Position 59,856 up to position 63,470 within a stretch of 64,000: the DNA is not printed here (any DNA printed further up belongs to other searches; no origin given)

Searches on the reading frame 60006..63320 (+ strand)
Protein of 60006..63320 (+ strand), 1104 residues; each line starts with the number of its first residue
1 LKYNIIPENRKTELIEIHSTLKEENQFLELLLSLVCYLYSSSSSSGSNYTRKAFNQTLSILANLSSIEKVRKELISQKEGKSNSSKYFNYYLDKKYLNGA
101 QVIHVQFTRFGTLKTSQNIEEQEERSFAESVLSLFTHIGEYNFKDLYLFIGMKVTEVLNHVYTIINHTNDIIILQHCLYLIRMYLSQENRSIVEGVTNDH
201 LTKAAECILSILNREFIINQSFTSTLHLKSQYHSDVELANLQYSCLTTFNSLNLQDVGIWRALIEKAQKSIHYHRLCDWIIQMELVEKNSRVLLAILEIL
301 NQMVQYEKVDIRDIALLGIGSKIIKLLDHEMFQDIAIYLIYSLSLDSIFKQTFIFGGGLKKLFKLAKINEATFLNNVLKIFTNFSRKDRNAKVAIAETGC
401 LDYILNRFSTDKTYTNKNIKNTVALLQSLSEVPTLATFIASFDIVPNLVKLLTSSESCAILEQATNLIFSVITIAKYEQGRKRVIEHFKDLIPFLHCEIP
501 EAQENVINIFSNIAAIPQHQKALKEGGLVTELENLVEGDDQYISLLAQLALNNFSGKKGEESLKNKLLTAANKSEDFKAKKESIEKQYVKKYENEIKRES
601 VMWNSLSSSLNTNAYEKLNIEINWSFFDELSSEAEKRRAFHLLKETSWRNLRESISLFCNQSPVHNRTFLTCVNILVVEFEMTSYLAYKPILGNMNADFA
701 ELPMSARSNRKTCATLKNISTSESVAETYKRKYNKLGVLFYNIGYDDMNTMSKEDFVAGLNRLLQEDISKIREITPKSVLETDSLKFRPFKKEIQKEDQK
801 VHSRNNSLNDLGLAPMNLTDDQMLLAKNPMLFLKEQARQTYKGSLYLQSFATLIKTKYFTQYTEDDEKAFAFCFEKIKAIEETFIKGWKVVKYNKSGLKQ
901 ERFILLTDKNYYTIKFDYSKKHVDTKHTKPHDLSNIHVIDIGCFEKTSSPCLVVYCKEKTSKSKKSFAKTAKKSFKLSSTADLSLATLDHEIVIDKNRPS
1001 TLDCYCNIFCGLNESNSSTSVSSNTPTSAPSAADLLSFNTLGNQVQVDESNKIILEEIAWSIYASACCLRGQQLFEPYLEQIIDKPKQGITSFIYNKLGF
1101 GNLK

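Call 77: search_protein_families(library=pfam, proteins=[window:60006-63320:+], max_evalue=0.01)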
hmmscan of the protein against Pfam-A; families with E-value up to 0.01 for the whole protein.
window:60006-63320:+ (1104 aa): 3 families
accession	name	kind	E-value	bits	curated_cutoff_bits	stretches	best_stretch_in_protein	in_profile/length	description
PF12456.14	hSac2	-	1.1e-08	35.1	26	1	866-945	10-93/115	Inositol phosphatase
PF24768.1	ARM_ARMC5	-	0.00017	21.5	79.9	1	367-539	38-208/289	ARMC5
PF06017.19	Myosin_TH1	-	0.0017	18.5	31.1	1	887-939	42-94/185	Unconventional myosin tail, actin- and lipid-binding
